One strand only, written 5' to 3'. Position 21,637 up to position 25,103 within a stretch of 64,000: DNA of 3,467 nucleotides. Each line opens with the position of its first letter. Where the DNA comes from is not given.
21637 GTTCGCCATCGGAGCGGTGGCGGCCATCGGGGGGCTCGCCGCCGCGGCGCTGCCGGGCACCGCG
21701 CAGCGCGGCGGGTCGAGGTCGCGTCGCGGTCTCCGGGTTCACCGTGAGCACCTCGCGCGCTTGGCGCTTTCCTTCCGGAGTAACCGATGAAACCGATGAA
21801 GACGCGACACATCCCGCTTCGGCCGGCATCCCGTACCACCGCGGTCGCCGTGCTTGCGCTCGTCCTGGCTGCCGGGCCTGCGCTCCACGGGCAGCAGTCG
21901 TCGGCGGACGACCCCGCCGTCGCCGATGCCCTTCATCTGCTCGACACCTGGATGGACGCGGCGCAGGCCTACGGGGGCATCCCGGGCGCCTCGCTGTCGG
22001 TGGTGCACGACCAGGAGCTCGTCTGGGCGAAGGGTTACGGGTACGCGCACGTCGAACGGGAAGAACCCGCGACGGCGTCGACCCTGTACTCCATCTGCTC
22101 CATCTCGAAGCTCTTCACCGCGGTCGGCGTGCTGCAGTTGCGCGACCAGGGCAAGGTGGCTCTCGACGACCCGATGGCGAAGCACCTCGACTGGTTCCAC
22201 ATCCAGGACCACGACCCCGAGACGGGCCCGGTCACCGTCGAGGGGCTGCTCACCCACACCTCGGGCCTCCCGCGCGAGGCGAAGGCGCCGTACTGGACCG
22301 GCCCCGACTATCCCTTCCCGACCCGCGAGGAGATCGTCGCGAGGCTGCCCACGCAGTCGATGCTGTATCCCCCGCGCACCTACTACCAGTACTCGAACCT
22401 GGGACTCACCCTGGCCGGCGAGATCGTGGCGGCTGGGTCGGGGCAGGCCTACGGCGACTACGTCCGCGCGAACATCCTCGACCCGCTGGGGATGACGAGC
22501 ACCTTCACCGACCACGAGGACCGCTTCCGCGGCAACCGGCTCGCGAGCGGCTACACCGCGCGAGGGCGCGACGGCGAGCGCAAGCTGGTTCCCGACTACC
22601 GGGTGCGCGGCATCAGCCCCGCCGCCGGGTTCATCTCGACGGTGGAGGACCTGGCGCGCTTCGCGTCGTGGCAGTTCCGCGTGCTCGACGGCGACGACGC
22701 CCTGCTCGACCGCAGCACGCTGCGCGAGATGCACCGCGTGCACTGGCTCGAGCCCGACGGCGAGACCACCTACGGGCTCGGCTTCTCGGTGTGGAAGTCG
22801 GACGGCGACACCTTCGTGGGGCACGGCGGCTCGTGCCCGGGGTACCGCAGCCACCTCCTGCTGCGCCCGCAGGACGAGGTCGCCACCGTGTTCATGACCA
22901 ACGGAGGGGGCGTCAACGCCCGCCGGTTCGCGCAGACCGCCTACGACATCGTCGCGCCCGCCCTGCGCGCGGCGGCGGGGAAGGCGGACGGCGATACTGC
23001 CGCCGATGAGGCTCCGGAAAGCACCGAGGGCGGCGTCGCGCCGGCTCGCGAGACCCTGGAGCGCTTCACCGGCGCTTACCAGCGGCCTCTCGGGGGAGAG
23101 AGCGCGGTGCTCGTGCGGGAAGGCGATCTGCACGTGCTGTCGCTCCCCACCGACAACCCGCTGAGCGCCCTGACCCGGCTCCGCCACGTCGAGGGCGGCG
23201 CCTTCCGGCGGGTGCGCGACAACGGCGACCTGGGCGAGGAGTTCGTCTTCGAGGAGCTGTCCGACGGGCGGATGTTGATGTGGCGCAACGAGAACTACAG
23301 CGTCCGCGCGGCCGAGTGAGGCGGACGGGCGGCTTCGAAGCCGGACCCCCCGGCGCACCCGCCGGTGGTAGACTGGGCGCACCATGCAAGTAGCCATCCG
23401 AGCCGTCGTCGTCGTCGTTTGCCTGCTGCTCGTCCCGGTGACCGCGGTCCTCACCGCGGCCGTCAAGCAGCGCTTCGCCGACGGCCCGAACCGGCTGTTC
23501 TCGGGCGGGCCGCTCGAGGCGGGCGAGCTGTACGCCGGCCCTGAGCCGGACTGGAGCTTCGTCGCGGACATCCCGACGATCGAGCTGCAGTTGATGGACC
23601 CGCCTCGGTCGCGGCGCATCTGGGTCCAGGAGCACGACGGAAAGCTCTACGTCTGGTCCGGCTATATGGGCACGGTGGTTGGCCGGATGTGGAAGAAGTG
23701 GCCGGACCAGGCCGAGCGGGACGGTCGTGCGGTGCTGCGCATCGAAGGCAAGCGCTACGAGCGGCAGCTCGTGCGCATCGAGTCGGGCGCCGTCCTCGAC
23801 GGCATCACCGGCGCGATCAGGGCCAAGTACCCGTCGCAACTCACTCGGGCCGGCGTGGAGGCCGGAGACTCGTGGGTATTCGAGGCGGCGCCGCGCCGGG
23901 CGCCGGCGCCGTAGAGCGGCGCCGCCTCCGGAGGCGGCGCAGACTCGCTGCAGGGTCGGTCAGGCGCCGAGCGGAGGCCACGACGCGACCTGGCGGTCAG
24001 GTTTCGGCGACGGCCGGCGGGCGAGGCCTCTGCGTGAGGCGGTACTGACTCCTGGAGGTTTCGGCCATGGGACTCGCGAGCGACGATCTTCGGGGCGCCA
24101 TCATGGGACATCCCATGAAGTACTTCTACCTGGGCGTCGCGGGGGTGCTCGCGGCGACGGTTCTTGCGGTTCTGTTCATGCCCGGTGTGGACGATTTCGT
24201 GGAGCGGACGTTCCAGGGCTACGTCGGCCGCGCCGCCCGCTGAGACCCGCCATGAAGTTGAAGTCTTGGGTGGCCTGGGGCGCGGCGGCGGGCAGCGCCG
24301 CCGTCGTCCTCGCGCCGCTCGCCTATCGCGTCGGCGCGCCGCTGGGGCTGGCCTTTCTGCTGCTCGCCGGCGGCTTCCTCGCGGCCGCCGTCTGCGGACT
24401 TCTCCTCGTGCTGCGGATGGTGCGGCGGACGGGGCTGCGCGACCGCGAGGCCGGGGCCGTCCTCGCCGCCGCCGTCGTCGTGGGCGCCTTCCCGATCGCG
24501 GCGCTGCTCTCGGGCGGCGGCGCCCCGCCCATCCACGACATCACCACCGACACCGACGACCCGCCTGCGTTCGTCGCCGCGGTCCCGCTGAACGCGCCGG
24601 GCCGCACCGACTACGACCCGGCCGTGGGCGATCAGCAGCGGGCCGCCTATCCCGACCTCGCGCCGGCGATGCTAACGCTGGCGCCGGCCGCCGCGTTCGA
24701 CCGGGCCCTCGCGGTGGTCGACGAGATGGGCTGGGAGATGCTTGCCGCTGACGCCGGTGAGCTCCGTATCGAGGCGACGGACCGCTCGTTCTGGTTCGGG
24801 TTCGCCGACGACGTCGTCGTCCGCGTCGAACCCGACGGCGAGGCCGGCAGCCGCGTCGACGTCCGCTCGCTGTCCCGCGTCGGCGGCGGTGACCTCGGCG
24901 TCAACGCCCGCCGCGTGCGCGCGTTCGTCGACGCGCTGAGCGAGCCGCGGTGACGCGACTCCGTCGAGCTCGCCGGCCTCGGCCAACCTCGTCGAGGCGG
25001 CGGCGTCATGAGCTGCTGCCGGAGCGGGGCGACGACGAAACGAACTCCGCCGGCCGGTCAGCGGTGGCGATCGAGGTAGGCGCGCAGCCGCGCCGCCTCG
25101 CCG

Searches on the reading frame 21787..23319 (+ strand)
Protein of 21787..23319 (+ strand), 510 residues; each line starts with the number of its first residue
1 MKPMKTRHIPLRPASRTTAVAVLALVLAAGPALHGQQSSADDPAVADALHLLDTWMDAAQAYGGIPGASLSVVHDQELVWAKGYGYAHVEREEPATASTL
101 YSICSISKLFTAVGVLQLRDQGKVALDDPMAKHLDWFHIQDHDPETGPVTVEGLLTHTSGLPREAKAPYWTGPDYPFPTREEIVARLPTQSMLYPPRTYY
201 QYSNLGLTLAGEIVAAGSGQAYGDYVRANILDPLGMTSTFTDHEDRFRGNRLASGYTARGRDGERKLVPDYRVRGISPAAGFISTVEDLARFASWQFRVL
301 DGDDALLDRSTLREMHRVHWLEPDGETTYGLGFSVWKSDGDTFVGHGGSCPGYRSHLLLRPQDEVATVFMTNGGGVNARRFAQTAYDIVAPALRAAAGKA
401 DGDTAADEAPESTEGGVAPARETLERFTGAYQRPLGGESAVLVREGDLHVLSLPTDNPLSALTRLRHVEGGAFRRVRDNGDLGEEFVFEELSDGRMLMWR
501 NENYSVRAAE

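Call 56: search_protein_families(library=pfam, proteins=[window:21787-23319:+], max_evalue=0.0001)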
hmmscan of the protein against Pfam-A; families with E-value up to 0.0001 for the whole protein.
window:21787-23319:+ (510 aa): 1 family
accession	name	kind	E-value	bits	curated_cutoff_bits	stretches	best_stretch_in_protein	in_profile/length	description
PF00144.29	Beta-lactamase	-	5.9e-74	249.6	27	1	53-386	2-323/329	Beta-lactamase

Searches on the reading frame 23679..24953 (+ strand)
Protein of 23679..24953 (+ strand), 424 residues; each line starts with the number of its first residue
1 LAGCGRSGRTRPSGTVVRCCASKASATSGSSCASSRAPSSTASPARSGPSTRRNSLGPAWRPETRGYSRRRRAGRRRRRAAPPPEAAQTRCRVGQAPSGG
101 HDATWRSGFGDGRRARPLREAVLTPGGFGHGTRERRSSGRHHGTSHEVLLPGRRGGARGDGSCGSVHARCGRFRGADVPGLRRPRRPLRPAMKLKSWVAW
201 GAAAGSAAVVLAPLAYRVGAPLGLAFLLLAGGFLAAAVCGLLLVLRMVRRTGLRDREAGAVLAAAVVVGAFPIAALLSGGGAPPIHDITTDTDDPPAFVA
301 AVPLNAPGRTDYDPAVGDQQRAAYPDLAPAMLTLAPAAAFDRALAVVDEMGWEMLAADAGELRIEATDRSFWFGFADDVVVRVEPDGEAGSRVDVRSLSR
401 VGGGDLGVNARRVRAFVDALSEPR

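Call 56: search_protein_families(library=pfam, proteins=[window:23679-24953:+], max_evalue=0.0001)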
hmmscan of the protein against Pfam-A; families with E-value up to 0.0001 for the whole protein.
window:23679-24953:+ (424 aa): 1 family
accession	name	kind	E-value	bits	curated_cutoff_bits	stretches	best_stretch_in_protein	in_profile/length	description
PF07386.16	DUF1499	-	8.1e-25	87.9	22.6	1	287-420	1-114/114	Protein of unknown function (DUF1499)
